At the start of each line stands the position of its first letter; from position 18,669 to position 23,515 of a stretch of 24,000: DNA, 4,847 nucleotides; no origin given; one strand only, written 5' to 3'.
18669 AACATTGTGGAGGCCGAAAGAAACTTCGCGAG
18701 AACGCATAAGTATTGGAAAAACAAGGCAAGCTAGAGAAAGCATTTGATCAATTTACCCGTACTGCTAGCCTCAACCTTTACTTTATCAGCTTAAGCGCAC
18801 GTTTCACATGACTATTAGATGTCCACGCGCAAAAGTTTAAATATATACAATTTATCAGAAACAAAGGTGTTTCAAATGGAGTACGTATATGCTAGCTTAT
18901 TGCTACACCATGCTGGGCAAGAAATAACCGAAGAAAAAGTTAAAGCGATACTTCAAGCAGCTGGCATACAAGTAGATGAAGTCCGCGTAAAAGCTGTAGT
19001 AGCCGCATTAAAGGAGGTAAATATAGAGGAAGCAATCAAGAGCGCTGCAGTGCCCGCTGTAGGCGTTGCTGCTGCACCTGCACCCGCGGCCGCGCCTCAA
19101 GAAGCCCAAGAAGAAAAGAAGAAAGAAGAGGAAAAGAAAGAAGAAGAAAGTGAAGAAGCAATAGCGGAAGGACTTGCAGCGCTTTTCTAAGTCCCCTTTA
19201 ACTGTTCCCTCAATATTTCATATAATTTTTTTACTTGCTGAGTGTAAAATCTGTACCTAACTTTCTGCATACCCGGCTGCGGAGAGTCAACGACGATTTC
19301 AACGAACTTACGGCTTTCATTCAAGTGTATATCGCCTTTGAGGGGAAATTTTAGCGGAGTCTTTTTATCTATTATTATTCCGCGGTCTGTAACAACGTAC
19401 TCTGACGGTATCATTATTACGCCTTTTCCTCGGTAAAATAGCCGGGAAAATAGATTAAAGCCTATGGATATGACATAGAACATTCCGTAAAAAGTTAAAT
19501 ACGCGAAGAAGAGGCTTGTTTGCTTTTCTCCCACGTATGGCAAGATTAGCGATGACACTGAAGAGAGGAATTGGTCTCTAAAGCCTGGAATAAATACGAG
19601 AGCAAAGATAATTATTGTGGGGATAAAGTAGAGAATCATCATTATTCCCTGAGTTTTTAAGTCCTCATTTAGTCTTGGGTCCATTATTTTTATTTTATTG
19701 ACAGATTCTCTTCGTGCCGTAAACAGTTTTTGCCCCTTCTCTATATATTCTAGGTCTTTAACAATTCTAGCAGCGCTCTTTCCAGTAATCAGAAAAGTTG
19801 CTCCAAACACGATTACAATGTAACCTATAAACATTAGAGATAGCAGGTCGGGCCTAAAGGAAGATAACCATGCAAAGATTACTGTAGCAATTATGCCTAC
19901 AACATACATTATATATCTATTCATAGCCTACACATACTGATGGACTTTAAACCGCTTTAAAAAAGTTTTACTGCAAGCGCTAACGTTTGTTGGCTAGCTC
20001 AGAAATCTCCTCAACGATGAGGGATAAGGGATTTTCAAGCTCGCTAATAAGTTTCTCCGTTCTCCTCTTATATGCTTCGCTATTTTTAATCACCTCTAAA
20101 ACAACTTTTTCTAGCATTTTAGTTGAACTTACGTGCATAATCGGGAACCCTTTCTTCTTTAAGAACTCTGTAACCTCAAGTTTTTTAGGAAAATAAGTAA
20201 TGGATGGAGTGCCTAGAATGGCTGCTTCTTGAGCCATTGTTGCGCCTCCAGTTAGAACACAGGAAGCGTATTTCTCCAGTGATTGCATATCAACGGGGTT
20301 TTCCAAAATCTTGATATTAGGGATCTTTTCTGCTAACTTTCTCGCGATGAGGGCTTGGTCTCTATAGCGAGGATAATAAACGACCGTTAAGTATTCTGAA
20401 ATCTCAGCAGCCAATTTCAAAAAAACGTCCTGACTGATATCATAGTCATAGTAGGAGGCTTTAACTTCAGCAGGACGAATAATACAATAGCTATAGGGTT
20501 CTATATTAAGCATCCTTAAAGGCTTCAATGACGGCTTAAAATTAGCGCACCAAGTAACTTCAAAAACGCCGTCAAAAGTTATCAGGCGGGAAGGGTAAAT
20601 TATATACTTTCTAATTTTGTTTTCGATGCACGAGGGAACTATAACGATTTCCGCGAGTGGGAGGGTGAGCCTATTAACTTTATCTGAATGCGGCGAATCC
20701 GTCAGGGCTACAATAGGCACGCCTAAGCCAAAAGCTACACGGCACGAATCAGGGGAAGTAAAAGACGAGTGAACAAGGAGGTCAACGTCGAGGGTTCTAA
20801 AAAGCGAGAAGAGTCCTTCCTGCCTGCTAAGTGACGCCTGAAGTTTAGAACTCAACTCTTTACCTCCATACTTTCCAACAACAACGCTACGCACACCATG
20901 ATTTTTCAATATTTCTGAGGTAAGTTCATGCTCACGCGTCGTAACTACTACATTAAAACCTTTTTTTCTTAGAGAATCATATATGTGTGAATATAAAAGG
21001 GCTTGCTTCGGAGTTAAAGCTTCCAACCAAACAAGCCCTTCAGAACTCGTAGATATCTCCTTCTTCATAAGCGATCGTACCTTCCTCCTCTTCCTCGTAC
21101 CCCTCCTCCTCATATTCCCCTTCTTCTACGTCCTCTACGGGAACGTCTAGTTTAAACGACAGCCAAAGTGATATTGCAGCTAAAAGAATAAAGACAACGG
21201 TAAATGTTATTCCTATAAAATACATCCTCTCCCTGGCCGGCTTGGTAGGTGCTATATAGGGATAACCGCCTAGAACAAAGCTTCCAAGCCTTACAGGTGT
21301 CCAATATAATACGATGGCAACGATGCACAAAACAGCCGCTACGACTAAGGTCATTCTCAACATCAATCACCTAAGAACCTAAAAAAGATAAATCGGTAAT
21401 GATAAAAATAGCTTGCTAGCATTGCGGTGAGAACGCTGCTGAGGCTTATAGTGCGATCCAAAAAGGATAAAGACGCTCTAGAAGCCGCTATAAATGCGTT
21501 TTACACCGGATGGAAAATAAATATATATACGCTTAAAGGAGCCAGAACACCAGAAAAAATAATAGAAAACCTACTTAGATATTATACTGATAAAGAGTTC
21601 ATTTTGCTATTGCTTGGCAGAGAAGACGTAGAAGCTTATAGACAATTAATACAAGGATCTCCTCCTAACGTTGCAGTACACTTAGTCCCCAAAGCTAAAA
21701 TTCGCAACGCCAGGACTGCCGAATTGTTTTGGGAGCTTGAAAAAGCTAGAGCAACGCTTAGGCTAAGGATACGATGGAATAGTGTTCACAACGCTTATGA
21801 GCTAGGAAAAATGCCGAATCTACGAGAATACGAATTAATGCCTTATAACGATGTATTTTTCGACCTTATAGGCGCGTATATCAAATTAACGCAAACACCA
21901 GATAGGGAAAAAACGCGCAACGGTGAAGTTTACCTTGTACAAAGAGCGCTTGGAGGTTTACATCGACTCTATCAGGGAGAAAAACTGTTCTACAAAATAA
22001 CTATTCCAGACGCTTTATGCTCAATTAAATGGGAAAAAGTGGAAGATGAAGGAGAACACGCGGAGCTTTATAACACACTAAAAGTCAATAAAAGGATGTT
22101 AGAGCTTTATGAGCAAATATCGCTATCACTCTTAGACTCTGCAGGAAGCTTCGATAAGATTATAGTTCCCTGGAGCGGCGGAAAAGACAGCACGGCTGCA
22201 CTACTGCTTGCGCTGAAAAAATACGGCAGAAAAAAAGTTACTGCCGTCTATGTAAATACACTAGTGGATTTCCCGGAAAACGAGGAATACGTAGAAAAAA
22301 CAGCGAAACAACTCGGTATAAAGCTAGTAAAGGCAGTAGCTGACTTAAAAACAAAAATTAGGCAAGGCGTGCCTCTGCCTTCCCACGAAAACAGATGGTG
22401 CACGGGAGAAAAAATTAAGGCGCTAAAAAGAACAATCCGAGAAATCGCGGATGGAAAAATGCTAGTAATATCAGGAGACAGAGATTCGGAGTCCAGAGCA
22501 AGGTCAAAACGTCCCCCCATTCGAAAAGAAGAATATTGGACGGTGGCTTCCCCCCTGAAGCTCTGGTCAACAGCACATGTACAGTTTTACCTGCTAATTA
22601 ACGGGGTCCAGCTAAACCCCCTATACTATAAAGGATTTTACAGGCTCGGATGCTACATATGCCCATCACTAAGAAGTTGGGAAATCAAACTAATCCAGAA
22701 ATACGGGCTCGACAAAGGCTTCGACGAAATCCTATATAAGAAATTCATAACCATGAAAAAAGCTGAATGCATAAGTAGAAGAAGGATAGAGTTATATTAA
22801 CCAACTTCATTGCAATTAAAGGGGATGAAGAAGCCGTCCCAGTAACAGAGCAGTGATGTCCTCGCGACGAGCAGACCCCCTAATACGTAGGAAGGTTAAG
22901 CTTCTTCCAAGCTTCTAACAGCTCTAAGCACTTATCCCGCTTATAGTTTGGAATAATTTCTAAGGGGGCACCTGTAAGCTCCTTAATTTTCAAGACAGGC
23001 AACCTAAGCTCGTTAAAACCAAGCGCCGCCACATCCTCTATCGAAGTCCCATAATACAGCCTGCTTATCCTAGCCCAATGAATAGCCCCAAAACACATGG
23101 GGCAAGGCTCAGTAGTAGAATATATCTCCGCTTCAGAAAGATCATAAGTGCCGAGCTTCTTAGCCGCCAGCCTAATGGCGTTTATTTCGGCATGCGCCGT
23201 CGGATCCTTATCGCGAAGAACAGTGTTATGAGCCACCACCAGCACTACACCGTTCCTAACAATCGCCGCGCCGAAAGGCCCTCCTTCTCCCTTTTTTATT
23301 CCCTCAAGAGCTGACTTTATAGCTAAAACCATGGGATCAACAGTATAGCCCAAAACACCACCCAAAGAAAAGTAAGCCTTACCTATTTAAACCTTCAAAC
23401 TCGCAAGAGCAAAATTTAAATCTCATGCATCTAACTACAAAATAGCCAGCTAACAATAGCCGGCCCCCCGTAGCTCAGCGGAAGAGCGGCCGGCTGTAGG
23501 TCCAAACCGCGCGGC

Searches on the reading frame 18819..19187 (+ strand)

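Call 52: search_protein_families(library=pfam, proteins=[window:18819-19187:+], max_evalue=0.001)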
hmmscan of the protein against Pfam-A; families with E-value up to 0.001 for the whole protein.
window:18819-19187:+ (123 aa): 1 family
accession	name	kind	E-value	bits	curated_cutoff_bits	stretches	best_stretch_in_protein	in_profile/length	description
PF00428.24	Ribosomal_60s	-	4.2e-18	66.1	28.1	1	35-123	1-88/88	60s Acidic ribosomal protein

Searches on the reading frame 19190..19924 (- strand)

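Call 52: search_protein_families(library=pfam, proteins=[window:19190-19924:-], max_evalue=0.001)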
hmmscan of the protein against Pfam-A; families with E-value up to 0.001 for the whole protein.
window:19190-19924:- (245 aa): 1 family
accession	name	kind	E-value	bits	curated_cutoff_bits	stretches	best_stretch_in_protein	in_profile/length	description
PF09973.14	DUF2208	-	3.7e-45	154.8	24.3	1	7-239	3-229/231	Predicted membrane protein (DUF2208)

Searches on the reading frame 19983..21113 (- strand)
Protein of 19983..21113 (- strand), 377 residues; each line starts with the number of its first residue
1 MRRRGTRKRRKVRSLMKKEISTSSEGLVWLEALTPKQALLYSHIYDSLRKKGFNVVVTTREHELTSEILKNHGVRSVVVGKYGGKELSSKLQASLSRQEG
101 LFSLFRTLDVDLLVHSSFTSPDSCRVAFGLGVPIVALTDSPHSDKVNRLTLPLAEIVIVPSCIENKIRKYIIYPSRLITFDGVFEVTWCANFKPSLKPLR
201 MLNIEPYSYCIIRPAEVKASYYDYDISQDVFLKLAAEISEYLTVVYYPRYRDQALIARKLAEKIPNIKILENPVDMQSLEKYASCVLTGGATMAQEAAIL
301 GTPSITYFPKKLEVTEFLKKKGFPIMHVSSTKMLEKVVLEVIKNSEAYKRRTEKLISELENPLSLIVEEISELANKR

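Call 52: search_protein_families(library=pfam, proteins=[window:19983-21113:-], max_evalue=0.001)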
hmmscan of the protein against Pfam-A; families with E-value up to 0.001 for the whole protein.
window:19983-21113:- (377 aa): 1 family
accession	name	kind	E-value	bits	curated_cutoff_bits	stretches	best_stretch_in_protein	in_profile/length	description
PF04007.18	DUF354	-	4.6e-39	134.9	22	1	36-374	11-348/349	Protein of unknown function (DUF354)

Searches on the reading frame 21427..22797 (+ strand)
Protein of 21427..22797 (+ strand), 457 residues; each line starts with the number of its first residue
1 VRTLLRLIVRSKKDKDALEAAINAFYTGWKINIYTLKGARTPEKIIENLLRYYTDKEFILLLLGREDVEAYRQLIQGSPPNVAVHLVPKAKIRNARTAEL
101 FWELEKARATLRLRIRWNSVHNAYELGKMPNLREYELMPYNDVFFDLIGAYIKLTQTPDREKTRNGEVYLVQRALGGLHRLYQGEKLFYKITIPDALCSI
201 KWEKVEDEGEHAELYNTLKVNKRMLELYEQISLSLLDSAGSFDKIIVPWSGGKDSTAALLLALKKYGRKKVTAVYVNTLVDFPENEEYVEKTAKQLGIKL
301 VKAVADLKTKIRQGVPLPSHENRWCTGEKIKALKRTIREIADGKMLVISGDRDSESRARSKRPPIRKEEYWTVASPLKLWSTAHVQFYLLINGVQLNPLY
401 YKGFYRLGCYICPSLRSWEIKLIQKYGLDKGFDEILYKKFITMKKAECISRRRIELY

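Call 52: search_protein_families(library=pfam, proteins=[window:21427-22797:+], max_evalue=0.001)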
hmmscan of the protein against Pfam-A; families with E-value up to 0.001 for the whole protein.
window:21427-22797:+ (457 aa): 3 families
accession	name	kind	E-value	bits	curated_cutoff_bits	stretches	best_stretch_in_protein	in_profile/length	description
PF01507.26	PAPS_reduct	-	8e-32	111.1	22.5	1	245-414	2-174/175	Phosphoadenosine phosphosulfate reductase domain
PF02540.23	NAD_synthase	-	0.00014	21.5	21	1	241-311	17-85/242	NAD synthase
PF01902.24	Diphthami_syn_2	-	0.00085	19.4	23.2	0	244-305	2-66/219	Diphthamide synthase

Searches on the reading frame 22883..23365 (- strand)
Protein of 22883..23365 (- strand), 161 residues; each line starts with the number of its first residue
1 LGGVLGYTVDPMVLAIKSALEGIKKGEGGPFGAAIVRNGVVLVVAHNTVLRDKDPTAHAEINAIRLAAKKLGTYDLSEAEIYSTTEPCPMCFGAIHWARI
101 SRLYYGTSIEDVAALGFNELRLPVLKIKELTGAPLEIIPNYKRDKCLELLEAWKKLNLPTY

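Call 52: search_protein_families(library=pfam, proteins=[window:22883-23365:-], max_evalue=0.001)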
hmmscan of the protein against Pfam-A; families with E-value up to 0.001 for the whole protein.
window:22883-23365:- (161 aa): 3 families
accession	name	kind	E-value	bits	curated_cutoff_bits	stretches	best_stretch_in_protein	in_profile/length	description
PF00383.29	dCMP_cyt_deam_1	-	1.3e-24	86.5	25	1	12-107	8-102/102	Cytidine and deoxycytidylate deaminase zinc-binding region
PF14437.12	MafB19-deam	-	2.3e-20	73.4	27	1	18-130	13-121/142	MafB19-like deaminase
PF14439.12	Bd3614-deam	-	8.9e-05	22.9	38.5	1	36-98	16-78/113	Bd3614-like deaminase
